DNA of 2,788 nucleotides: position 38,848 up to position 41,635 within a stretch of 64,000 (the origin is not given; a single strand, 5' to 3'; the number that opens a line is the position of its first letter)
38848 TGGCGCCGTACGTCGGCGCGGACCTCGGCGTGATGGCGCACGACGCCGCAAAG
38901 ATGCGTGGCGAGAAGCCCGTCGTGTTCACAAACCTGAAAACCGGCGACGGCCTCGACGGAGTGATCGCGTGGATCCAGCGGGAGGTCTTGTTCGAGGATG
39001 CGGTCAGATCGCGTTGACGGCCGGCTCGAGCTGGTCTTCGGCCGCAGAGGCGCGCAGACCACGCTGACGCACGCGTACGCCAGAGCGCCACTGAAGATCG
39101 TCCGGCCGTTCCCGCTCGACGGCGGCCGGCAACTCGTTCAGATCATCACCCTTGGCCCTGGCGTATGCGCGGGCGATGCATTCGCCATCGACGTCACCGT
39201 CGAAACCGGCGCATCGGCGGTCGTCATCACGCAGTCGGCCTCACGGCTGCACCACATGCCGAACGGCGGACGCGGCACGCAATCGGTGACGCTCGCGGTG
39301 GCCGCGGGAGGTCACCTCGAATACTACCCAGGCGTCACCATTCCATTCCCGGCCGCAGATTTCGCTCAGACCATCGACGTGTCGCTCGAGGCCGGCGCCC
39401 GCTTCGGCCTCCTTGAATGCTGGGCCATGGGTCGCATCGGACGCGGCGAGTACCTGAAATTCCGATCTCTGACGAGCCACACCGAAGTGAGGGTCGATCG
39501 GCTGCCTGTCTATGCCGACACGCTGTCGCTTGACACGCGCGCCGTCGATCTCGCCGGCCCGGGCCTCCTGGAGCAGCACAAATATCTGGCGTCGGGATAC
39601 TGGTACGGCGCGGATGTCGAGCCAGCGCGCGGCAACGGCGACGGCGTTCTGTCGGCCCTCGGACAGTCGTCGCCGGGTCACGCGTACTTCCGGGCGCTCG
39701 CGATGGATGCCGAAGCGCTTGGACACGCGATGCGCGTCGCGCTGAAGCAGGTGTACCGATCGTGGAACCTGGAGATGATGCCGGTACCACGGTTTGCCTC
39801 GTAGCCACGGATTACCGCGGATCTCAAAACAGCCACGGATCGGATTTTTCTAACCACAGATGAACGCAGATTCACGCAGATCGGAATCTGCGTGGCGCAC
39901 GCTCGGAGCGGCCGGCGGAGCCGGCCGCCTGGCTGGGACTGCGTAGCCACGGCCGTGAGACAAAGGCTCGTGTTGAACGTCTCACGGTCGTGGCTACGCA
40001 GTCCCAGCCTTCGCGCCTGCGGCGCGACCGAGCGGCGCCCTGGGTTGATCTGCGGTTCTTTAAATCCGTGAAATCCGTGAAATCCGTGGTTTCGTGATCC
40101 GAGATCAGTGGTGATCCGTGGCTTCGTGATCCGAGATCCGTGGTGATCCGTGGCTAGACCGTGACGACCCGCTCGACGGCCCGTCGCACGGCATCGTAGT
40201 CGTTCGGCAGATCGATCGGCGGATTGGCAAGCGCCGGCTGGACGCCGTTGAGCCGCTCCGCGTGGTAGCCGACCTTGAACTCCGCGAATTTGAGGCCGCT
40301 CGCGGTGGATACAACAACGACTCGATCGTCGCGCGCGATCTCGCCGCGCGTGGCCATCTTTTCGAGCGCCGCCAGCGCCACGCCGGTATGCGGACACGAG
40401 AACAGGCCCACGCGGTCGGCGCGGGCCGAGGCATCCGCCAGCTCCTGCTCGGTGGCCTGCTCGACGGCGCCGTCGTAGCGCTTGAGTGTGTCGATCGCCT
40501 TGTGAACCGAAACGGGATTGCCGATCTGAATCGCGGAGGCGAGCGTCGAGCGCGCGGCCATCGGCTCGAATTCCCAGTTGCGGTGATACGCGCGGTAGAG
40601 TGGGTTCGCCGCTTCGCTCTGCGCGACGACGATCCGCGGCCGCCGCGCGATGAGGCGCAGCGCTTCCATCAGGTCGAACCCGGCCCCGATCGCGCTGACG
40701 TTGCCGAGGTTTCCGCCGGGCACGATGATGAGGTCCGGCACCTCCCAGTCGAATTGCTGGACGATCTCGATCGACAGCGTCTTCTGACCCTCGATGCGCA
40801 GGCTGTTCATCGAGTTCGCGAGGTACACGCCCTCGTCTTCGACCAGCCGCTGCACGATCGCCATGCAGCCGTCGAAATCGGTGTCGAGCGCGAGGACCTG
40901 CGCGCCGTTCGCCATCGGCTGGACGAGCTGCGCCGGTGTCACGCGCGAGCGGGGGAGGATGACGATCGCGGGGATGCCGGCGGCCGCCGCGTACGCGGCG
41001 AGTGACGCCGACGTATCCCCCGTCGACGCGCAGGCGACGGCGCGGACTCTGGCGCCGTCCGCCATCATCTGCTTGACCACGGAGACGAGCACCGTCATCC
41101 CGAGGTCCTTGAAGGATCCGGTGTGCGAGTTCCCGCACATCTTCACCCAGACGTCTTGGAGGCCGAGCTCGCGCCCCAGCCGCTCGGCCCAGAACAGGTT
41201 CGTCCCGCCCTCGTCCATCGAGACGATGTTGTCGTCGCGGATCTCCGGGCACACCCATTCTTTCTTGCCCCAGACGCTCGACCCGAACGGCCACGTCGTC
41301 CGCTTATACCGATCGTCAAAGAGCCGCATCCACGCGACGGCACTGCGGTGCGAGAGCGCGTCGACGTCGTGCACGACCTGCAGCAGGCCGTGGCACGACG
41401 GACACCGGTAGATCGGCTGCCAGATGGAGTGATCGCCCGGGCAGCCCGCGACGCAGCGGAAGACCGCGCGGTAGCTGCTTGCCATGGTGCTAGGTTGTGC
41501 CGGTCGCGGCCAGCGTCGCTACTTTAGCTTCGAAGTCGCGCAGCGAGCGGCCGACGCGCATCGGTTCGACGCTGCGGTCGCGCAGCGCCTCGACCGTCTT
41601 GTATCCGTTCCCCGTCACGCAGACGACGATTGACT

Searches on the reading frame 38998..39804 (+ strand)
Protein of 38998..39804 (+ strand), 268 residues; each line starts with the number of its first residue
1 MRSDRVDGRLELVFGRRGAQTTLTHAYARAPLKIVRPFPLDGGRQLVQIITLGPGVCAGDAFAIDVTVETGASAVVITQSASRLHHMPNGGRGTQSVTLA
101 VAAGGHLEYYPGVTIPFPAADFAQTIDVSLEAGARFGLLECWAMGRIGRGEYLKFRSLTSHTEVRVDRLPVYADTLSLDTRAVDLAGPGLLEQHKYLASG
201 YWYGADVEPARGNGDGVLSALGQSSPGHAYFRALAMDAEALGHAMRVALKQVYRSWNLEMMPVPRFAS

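Call 11: search_protein_families(library=pfam, proteins=[window:38998-39804:+], max_evalue=0.01)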
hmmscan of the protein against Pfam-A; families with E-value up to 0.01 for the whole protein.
window:38998-39804:+ (268 aa): 1 family
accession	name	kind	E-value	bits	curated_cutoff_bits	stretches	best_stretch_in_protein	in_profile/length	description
PF01774.22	UreD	-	6.1e-37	128.1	27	1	49-211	2-168/201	UreD urease accessory protein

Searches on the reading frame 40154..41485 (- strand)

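Call 11: search_protein_families(library=pfam, proteins=[window:40154-41485:-], max_evalue=0.01)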
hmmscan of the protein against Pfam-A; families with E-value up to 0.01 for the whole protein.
window:40154-41485:- (443 aa): 1 family
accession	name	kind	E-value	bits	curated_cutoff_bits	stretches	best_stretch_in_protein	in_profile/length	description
PF00291.31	PALP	-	2.7e-62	211.2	35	1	88-394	1-294/295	Pyridoxal-phosphate dependent enzyme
